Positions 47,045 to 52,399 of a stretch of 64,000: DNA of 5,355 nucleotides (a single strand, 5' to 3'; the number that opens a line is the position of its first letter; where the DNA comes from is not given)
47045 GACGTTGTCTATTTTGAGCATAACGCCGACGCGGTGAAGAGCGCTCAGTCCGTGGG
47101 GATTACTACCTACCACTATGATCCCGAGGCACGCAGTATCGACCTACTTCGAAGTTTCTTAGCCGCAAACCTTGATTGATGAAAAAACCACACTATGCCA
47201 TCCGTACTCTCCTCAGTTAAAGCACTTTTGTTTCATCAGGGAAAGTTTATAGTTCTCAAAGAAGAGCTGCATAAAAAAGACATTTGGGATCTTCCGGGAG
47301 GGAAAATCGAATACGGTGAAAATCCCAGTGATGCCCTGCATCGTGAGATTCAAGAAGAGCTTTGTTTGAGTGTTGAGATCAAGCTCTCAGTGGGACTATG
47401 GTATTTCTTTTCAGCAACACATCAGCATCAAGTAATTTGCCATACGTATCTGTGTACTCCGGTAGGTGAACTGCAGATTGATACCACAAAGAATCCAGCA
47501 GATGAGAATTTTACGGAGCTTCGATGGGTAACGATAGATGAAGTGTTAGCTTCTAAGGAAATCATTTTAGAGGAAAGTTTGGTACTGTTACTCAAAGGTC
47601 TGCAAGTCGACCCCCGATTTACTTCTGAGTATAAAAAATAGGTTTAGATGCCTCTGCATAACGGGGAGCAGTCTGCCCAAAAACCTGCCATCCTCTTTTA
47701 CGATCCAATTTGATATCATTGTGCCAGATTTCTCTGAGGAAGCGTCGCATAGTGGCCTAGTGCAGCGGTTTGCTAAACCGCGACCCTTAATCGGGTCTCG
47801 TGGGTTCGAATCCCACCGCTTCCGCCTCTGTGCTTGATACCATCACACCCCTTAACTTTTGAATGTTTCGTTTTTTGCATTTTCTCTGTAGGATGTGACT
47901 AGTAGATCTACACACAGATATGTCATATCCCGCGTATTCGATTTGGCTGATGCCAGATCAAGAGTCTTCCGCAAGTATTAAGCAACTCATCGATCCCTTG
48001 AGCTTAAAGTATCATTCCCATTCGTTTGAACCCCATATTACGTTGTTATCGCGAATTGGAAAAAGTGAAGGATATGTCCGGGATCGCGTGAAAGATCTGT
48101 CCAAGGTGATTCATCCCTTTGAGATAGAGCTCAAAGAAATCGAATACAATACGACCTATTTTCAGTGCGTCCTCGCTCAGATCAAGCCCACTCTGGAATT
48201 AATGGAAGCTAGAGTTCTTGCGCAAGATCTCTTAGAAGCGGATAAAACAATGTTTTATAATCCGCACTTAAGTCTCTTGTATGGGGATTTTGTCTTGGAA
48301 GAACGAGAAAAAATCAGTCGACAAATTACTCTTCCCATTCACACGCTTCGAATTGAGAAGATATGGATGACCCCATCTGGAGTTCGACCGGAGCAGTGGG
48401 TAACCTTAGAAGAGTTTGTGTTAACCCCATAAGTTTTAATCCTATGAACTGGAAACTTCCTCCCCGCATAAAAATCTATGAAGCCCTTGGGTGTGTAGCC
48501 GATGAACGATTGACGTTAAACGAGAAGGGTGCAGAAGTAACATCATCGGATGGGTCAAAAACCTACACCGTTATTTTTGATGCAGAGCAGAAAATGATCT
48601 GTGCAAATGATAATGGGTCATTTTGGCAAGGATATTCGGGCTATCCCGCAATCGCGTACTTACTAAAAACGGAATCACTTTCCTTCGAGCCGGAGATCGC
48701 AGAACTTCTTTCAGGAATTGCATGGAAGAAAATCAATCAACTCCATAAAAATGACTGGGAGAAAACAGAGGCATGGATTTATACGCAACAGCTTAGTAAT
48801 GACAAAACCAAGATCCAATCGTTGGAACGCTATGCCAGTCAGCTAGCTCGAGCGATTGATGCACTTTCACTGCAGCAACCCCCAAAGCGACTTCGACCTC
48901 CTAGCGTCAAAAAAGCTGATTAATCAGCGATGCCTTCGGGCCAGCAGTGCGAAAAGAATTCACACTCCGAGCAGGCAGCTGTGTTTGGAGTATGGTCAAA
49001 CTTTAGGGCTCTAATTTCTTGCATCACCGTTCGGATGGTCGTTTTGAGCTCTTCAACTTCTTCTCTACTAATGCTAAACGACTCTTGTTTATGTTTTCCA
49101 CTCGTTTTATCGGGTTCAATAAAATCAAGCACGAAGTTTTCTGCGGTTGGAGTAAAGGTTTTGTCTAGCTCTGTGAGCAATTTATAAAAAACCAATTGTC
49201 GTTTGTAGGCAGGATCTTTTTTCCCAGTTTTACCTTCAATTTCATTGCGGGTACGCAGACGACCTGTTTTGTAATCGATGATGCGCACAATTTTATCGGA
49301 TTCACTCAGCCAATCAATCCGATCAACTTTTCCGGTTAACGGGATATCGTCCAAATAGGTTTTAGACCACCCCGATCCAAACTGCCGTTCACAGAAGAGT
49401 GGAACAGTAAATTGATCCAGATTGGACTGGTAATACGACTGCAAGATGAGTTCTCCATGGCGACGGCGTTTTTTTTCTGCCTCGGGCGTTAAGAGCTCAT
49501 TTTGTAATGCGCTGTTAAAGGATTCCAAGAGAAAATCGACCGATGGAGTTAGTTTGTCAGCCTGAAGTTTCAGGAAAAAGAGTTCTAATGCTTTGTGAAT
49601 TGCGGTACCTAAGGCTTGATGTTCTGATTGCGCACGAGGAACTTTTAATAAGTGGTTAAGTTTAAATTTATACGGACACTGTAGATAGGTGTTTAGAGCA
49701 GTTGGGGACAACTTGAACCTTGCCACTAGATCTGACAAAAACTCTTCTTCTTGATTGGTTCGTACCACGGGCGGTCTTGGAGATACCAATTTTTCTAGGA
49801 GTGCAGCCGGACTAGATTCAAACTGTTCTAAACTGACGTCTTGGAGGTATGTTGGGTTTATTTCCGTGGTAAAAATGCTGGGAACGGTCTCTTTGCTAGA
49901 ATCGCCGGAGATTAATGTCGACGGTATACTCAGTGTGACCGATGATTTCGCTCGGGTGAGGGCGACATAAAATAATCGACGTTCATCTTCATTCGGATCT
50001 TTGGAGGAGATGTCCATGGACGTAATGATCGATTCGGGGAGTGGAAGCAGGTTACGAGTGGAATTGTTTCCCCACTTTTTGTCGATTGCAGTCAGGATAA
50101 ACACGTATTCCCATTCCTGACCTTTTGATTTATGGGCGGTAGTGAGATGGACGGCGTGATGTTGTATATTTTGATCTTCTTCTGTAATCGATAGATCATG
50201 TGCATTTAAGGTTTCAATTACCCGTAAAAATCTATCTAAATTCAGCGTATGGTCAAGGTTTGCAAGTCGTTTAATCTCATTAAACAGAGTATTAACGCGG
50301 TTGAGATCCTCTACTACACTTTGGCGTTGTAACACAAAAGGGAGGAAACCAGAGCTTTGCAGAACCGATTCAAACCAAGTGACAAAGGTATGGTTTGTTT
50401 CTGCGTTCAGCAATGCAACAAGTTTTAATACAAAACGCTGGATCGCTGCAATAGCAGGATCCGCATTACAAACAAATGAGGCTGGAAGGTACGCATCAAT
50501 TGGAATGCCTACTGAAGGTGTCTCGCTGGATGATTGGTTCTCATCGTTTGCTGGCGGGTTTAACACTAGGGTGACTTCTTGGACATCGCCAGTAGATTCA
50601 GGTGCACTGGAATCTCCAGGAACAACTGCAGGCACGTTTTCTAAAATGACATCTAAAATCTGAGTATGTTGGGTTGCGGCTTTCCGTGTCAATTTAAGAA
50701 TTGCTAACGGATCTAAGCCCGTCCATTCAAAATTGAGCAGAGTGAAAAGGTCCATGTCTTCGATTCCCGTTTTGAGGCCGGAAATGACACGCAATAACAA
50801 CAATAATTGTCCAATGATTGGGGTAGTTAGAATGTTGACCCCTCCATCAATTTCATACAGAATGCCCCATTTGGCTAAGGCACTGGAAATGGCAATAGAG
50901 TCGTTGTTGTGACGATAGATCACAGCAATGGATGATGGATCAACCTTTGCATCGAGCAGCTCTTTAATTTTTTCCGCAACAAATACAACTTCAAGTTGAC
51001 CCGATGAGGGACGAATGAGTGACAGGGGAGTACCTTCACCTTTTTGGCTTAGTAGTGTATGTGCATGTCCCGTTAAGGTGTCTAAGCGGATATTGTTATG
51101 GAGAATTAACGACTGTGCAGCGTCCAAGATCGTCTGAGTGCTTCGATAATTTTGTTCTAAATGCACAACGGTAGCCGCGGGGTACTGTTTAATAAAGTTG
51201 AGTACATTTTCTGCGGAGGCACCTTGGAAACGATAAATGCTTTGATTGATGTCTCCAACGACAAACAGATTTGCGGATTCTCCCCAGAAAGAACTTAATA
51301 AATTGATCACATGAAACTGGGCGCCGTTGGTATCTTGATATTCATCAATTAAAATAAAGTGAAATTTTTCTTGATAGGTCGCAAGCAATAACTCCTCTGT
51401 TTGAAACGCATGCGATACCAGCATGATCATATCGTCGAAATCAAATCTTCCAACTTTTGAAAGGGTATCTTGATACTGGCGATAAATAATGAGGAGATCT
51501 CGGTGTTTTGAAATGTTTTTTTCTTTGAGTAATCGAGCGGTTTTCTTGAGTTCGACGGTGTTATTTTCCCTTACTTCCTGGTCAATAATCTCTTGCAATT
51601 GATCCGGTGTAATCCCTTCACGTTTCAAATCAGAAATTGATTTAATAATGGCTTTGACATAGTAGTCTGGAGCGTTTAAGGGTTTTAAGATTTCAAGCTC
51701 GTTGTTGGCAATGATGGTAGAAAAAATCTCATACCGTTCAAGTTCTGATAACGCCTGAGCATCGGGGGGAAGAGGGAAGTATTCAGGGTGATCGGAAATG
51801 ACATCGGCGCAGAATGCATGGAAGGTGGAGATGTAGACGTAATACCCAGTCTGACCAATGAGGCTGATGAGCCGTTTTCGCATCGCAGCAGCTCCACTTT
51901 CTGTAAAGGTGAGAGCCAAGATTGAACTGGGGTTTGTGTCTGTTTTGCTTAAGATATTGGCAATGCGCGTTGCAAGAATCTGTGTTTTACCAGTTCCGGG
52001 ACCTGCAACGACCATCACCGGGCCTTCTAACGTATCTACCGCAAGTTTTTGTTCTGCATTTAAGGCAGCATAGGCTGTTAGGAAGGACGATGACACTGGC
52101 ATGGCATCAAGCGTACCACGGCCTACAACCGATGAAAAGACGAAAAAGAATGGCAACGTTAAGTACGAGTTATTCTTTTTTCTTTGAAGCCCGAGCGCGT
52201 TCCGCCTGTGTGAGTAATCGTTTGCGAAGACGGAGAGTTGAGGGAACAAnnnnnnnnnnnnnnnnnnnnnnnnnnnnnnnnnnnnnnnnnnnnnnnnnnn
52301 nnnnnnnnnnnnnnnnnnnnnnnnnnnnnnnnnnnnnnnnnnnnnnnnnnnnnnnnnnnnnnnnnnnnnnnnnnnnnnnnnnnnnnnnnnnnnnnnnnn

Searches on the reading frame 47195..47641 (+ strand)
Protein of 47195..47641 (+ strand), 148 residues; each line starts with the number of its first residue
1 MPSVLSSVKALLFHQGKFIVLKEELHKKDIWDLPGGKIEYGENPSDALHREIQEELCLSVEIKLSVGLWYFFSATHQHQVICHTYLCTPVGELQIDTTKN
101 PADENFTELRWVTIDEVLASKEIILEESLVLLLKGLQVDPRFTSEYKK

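Call 70: search_protein_families(library=pfam, proteins=[window:47195-47641:+], max_evalue=0.001)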
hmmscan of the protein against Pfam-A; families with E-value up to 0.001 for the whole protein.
window:47195-47641:+ (148 aa): 2 families
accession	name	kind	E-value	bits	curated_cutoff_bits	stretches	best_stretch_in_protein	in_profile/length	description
PF00293.34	NUDIX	-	9.6e-18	64.9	21.1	1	10-119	8-120/134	NUDIX domain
PF14815.12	NUDIX_4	-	1.6e-05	25.1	35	1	28-117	24-98/113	NUDIX domain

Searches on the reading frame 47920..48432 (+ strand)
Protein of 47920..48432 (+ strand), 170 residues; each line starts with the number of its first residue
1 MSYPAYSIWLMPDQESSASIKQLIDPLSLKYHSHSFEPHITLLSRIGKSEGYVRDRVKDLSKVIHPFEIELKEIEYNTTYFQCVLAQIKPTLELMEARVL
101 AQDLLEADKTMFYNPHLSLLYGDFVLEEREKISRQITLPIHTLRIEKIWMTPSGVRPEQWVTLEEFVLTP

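Call 70: search_protein_families(library=pfam, proteins=[window:47920-48432:+], max_evalue=0.001)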
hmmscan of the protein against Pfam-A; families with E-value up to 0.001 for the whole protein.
window:47920-48432:+ (170 aa): 2 families
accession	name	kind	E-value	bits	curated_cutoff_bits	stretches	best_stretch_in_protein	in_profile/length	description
PF07823.17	CPDase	-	1.6e-14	54.5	21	1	6-132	3-150/199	Cyclic phosphodiesterase-like protein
PF13563.12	2_5_RNA_ligase2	-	0.00012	22.6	27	1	33-123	21-117/152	2'-5' RNA ligase superfamily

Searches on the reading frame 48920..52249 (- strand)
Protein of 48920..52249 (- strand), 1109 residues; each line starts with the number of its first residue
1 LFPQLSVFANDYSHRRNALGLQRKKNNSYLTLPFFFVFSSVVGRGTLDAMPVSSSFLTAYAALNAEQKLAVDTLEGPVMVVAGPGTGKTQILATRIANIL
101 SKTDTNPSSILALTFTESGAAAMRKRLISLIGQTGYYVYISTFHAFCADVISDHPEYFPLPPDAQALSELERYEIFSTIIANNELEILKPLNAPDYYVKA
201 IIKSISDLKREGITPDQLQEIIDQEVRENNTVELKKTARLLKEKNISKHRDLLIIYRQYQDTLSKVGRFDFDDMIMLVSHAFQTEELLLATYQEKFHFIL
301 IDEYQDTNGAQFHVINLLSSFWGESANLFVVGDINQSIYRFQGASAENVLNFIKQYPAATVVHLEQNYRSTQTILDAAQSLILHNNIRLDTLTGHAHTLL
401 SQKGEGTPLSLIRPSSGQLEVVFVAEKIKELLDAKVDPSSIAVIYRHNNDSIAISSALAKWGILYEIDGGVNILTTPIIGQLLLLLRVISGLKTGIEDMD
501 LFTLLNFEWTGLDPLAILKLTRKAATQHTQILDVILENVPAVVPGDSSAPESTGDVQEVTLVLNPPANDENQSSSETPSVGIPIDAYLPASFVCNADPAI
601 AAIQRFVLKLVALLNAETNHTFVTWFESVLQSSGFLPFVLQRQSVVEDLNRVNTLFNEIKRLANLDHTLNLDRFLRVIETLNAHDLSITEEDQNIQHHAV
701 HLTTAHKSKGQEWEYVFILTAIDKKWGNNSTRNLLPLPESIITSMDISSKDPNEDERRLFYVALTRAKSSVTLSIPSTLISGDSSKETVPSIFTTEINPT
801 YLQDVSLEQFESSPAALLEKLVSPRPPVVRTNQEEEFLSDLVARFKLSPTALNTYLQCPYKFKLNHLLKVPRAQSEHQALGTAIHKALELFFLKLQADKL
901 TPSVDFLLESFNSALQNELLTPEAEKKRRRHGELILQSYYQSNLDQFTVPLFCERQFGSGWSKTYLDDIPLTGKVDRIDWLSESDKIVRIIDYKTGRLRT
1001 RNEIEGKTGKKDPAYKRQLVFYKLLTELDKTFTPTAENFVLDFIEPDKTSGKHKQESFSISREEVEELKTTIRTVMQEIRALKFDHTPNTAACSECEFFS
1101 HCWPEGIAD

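Call 9: search_protein_families(library=pfam, proteins=[window:48920-52249:-], max_evalue=0.001)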
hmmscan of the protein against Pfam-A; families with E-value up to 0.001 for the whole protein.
window:48920-52249:- (1109 aa): 9 families
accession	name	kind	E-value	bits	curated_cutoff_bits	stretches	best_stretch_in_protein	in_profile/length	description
PF00580.27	UvrD-helicase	-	1.7e-65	221.9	23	1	63-357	1-271/271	UvrD/REP helicase N-terminal domain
PF13361.12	UvrD_C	-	4.3e-36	125.5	25.6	2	362-490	1-123/350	UvrD-like helicase C-terminal domain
PF12705.13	PDDEXK_1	-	3.1e-34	119.5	22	1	846-1102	1-246/247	PD-(D/E)XK nuclease superfamily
PF13245.12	AAA_19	-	1.6e-17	64.4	25.1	1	67-341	1-133/134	AAA domain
PF13538.12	UvrD_C_2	-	3.8e-12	46.3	27.4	2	741-773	19-51/52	UvrD-like helicase C-terminal domain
PF01443.25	Viral_helicase1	-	1.7e-05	25.2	21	0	648-772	123-225/228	Viral superfamily 1 RNA helicase core domain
PF01930.23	Cas_Cas4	-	2.8e-05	24.7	22.7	0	1003-1104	68-160/160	Domain of unknown function DUF83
PF13604.12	AAA_30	-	0.00016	21.9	27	0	63-125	2-64/191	AAA domain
PF13087.12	AAA_12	-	0.0006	19.9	27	0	695-772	134-189/195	AAA domain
